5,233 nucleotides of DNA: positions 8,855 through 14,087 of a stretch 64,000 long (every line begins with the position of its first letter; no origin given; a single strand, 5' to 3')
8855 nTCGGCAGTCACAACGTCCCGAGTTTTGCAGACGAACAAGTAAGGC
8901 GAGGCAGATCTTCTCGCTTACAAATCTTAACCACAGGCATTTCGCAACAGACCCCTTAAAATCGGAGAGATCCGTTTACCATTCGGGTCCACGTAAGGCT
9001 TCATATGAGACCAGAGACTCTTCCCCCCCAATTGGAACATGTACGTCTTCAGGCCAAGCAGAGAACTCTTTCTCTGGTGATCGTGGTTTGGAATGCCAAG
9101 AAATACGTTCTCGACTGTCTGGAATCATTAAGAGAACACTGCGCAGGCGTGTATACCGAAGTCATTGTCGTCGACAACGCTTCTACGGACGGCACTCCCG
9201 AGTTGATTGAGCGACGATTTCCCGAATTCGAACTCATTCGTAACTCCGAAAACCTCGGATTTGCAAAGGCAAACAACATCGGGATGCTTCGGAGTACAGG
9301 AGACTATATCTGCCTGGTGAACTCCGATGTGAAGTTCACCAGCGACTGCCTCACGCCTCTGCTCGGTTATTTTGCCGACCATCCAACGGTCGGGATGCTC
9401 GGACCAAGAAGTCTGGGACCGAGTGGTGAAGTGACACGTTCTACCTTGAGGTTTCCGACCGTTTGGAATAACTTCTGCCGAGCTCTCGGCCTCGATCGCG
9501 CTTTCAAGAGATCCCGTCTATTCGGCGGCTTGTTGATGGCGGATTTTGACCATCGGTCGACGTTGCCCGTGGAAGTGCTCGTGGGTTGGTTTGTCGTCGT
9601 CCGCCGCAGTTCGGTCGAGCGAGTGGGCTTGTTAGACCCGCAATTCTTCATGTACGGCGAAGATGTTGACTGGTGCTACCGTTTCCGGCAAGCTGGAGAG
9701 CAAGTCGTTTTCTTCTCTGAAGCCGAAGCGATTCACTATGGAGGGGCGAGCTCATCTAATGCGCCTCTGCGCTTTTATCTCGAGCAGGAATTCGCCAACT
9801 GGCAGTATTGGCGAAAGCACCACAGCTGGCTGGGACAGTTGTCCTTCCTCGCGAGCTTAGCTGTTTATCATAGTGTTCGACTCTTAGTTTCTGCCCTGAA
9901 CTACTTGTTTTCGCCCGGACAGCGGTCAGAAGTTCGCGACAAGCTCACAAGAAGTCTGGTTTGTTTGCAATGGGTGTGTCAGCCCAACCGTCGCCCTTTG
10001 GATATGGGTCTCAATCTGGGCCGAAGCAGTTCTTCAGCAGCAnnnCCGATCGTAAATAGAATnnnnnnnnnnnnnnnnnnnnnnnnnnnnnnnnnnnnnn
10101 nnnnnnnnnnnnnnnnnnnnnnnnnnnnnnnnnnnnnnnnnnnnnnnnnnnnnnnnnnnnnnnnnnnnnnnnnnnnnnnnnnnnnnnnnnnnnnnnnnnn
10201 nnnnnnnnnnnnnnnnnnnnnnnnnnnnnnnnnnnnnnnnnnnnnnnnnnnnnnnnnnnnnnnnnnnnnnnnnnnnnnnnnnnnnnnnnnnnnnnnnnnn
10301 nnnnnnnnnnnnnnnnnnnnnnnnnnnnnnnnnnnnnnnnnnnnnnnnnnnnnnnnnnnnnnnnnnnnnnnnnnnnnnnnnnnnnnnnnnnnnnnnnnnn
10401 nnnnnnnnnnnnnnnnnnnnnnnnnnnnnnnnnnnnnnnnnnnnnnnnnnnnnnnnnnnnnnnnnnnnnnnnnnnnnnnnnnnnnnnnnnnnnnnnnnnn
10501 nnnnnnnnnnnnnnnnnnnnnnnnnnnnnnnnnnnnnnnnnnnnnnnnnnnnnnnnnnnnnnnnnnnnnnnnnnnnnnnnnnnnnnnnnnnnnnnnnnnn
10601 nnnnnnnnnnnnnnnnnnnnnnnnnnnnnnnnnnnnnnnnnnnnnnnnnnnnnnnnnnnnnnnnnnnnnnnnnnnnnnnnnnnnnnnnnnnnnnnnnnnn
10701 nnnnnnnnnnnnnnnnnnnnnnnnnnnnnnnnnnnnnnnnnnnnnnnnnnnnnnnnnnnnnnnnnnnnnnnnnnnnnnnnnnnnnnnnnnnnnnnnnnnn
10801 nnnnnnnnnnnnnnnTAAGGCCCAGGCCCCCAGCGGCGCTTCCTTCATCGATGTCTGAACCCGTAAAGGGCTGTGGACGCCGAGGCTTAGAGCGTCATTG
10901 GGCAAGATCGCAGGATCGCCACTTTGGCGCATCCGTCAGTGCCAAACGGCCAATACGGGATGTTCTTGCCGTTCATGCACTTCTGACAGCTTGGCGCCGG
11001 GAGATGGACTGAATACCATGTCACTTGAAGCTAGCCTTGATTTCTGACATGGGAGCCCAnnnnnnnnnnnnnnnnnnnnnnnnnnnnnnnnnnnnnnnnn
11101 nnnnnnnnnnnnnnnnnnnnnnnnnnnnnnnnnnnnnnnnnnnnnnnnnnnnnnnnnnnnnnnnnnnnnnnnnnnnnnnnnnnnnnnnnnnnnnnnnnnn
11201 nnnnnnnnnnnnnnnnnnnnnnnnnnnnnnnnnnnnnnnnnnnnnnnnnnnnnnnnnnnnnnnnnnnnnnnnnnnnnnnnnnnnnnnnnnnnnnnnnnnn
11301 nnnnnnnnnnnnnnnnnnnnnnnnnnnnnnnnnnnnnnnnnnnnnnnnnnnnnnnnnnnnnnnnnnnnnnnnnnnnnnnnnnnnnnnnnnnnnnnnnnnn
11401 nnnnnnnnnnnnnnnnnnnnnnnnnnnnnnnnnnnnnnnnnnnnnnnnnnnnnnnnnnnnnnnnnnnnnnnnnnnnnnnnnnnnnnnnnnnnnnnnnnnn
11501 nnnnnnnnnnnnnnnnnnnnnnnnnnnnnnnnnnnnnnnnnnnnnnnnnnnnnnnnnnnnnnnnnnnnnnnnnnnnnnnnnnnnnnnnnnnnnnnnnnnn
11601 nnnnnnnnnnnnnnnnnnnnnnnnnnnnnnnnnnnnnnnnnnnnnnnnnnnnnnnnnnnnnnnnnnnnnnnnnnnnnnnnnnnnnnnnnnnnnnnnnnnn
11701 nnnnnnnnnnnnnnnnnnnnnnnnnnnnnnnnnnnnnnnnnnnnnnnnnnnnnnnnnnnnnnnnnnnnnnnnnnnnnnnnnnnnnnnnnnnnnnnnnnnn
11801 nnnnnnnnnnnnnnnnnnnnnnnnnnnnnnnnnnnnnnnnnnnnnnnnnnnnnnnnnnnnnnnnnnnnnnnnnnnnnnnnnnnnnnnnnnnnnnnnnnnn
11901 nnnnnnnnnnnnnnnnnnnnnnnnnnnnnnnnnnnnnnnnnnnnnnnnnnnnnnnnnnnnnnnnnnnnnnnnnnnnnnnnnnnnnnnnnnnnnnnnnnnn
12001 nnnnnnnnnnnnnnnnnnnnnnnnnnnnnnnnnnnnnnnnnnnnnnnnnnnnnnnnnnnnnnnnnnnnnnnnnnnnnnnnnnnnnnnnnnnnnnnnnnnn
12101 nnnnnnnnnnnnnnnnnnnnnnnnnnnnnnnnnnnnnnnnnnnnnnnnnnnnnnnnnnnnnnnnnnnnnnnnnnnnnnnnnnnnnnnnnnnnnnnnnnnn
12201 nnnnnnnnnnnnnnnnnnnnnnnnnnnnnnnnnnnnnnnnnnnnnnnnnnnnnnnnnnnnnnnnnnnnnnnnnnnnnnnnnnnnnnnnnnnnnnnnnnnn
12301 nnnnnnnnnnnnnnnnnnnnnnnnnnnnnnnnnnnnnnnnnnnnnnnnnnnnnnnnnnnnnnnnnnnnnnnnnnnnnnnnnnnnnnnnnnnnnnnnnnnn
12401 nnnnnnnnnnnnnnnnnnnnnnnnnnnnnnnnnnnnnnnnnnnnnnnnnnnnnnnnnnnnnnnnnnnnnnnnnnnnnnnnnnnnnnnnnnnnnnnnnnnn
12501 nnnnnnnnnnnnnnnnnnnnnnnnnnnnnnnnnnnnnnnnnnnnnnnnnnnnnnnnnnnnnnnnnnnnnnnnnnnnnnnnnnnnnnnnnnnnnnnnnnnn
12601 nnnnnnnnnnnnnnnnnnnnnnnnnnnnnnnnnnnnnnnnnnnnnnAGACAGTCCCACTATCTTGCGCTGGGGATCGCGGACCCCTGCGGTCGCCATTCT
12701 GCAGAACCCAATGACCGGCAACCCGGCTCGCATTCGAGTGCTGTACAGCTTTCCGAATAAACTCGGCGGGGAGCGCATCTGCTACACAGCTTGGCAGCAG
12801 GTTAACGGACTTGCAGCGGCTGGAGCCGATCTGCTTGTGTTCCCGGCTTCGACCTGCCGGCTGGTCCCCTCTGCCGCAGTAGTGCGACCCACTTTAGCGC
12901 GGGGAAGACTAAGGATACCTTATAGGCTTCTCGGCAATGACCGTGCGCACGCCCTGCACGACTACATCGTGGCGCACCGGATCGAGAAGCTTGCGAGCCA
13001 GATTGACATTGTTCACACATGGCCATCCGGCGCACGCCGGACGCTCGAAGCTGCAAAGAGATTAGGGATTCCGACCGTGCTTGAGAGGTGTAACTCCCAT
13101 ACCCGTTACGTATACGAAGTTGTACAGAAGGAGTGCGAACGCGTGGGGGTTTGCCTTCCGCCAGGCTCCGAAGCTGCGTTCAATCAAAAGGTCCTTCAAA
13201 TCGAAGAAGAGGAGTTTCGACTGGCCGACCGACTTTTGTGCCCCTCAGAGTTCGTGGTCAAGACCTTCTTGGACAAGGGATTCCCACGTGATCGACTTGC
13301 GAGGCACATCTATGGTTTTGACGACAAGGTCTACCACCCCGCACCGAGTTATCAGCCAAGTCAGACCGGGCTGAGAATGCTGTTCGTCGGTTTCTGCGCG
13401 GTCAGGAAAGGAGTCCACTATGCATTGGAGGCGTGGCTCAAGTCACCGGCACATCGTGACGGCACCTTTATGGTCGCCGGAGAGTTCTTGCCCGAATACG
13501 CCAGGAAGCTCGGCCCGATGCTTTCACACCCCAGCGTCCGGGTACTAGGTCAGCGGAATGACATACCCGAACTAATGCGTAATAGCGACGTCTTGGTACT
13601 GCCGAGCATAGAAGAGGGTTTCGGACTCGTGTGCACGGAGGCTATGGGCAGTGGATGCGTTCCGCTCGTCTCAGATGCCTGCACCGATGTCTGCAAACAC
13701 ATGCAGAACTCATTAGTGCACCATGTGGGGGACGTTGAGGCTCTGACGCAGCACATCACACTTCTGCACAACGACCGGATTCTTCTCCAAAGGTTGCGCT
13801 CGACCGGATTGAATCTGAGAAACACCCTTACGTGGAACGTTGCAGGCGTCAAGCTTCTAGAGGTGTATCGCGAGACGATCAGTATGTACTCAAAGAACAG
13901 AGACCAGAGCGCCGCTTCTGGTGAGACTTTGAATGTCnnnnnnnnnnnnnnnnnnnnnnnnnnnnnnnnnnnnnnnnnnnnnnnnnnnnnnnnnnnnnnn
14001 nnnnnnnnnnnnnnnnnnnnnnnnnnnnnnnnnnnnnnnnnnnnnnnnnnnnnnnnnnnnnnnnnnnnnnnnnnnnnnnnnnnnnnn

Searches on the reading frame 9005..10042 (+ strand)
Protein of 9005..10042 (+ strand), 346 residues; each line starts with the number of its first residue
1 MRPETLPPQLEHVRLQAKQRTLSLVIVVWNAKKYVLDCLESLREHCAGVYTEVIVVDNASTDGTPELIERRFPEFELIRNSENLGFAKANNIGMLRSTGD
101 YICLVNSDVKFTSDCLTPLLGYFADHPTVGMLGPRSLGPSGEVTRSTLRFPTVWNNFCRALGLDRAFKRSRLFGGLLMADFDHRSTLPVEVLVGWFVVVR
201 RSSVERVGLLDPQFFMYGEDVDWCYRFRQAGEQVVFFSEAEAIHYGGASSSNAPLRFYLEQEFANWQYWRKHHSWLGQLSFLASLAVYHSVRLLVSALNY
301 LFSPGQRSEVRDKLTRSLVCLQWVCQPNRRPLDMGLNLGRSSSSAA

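Call 16: search_protein_families(library=pfam, proteins=[window:9005-10042:+], max_evalue=0.001)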
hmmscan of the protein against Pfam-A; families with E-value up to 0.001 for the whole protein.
window:9005-10042:+ (346 aa): 4 families
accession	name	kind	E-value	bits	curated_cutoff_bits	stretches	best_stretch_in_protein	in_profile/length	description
PF00535.33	Glycos_transf_2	-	1.8e-26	93.5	23.3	1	23-151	1-131/168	Glycosyl transferase family 2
PF13641.12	Glyco_tranf_2_3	-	1.4e-14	55.1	27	1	22-249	3-216/230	Glycosyltransferase like family 2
PF13632.12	Glyco_trans_2_3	-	1.1e-05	25.8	27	1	188-303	71-162/198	Glycosyl transferase family group 2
PF13712.12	Glyco_tranf_2_5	-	1.8e-05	25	27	1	76-236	31-179/210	Glycosyltransferase like family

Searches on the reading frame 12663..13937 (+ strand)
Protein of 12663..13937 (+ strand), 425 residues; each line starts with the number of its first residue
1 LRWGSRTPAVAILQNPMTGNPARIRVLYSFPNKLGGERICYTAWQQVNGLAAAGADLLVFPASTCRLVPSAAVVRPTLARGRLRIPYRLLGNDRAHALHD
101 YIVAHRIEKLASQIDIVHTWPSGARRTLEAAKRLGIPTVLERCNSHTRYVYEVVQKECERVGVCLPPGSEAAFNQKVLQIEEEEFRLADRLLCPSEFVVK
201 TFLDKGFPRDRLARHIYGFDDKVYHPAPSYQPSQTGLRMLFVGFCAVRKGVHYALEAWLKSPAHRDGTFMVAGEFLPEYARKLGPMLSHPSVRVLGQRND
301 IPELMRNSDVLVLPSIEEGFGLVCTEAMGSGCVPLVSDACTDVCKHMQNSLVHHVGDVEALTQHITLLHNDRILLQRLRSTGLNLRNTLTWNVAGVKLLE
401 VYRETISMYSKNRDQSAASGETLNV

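Call 16: search_protein_families(library=pfam, proteins=[window:12663-13937:+], max_evalue=0.001)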
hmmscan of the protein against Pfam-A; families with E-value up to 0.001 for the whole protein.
window:12663-13937:+ (425 aa): 5 families
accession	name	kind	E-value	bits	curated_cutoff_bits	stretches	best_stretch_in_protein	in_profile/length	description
PF13692.12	Glyco_trans_1_4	-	1e-22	81.4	27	1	238-371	3-142/142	Glycosyl transferases group 1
PF00534.26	Glycos_transf_1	-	6.5e-21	75.1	26.4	1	237-381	16-168/172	Glycosyl transferases group 1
PF20706.3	GT4-conflict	-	4e-09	36.4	26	1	205-337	167-311/385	Family 4 Glycosyltransferase in conflict systems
PF13439.12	Glyco_transf_4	-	2.1e-08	34.8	28.5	1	45-212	10-159/170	Glycosyltransferase Family 4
PF13579.12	Glyco_trans_4_4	-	3.1e-06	28.1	29.7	1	43-213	7-153/158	Glycosyl transferase 4-like domain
